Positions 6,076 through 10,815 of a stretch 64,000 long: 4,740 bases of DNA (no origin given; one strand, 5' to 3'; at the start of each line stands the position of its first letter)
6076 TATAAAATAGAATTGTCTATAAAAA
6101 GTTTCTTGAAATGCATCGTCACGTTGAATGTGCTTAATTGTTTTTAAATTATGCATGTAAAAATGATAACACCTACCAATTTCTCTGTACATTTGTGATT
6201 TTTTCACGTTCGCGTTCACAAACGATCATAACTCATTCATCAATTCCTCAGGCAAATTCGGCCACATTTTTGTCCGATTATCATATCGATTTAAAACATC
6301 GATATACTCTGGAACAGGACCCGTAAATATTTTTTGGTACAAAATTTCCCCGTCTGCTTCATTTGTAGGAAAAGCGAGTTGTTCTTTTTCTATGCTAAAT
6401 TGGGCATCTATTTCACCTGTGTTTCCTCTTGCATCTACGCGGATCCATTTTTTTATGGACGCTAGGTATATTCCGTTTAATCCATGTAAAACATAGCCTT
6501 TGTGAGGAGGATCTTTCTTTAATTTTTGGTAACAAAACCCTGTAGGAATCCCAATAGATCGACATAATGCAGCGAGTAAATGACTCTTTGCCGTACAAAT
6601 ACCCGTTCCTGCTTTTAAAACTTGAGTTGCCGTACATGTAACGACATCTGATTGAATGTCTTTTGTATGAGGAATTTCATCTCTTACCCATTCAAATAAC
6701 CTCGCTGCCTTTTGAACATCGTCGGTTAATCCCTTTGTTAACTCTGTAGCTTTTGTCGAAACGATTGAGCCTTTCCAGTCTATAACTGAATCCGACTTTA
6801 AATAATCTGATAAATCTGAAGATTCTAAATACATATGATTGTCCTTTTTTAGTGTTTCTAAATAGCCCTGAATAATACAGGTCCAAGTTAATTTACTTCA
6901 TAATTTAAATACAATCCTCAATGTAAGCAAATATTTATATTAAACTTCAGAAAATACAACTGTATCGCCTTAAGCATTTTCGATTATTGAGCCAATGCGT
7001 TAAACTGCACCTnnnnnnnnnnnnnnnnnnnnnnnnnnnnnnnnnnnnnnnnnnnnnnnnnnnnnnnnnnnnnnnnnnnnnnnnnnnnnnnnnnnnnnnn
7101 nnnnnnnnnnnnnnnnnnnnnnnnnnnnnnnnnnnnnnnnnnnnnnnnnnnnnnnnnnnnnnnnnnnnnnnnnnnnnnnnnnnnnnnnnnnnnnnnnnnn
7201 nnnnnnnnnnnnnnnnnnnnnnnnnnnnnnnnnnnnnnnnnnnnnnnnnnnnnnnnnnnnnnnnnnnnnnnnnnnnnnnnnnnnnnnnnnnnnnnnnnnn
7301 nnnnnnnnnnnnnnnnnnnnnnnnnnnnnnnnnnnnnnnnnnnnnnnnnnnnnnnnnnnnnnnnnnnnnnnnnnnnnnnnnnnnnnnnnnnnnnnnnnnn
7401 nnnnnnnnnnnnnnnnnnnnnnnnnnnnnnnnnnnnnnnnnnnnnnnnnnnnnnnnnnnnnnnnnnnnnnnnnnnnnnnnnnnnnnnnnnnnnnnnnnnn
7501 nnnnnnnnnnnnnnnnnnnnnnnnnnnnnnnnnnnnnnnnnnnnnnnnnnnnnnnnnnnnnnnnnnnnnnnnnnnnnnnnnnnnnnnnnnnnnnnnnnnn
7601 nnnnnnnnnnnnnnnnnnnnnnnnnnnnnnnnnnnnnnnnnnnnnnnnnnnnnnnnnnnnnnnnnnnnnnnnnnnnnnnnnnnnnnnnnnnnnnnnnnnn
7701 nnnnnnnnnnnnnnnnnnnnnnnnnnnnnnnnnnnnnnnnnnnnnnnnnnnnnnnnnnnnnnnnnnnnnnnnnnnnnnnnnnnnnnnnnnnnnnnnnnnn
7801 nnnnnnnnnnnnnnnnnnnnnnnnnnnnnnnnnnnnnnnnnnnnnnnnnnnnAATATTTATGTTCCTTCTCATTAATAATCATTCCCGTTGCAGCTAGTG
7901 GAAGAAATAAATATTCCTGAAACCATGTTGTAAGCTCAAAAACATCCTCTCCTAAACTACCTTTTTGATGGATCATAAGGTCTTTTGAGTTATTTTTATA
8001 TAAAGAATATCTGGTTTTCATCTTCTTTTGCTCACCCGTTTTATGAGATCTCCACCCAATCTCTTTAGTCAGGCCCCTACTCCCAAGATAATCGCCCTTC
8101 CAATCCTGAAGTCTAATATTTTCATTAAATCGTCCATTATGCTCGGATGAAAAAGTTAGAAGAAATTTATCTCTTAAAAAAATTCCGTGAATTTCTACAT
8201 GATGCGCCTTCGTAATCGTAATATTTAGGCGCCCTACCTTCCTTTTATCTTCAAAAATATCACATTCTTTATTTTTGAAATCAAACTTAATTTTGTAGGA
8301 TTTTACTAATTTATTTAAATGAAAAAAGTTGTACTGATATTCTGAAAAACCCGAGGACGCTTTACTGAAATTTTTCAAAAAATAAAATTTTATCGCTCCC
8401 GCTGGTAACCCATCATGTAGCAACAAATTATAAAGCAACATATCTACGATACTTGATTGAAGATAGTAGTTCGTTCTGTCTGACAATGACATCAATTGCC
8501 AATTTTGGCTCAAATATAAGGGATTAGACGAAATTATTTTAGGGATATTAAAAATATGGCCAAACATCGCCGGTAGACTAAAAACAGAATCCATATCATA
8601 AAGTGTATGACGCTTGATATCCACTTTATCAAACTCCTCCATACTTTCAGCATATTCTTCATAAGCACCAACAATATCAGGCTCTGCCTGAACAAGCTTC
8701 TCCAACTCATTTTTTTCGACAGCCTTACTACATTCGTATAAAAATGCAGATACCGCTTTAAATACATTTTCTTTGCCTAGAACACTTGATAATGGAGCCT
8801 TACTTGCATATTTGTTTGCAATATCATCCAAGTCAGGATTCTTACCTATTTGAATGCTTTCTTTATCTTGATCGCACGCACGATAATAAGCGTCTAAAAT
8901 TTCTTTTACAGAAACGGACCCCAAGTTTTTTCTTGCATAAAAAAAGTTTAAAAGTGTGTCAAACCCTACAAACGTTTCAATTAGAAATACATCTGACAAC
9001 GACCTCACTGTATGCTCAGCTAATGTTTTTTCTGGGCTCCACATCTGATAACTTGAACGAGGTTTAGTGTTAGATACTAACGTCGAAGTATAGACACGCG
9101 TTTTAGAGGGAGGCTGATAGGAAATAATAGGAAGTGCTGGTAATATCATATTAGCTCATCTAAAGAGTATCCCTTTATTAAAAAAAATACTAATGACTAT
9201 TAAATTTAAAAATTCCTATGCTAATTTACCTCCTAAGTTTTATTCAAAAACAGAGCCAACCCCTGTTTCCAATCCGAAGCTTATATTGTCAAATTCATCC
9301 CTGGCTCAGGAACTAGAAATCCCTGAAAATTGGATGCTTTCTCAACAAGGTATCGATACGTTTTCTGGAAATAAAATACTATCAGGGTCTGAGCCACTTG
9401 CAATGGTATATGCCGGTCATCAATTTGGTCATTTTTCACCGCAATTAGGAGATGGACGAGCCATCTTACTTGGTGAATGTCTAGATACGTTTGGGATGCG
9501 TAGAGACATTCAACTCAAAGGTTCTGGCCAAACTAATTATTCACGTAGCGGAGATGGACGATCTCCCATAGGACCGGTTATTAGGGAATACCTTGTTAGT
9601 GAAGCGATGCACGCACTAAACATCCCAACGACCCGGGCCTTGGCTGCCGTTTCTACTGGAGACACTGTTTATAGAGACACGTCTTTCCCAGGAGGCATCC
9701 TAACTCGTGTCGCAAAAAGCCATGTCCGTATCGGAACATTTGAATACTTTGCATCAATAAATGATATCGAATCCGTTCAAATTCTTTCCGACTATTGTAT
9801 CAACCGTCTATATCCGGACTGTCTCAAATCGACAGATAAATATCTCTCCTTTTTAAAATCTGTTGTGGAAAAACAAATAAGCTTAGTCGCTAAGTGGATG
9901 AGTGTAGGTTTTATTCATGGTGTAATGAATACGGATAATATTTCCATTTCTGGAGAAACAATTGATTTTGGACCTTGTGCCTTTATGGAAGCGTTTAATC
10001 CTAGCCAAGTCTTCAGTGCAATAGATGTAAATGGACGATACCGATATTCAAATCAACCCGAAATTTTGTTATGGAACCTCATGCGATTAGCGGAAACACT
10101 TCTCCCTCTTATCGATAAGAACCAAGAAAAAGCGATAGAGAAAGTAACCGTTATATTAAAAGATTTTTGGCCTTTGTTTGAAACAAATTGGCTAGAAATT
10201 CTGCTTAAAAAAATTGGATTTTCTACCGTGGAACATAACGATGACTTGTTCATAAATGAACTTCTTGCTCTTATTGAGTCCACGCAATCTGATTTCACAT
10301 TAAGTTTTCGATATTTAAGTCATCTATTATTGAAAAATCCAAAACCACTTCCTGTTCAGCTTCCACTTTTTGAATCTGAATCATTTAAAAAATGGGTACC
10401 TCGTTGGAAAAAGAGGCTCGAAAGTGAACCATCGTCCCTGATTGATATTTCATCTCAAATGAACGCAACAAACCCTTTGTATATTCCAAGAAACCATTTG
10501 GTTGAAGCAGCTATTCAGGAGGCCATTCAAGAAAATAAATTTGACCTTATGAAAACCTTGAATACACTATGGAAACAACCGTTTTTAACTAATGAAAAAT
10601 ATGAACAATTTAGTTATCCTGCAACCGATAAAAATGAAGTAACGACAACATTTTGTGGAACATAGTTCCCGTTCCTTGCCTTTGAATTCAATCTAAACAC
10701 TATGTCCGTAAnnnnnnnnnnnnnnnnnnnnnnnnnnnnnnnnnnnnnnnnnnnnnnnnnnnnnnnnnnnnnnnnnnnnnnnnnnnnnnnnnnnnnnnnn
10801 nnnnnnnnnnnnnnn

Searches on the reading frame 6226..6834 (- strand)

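Call 43: search_protein_families(library=pfam, proteins=[window:6226-6834:-], max_evalue=0.0001)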
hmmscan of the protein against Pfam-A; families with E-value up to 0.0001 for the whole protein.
window:6226-6834:- (202 aa): 1 family
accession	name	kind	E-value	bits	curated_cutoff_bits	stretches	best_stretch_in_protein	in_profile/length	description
PF01841.26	Transglut_core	-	4.9e-16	59.4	23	1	28-135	3-108/108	Transglutaminase-like superfamily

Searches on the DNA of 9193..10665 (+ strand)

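Call 7: search_dna_similar(query=window:9193-10665:+, collection=plasmids, mode=near, max_rows=5)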
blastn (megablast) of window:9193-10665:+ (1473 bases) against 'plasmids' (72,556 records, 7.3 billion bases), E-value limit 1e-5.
No match.
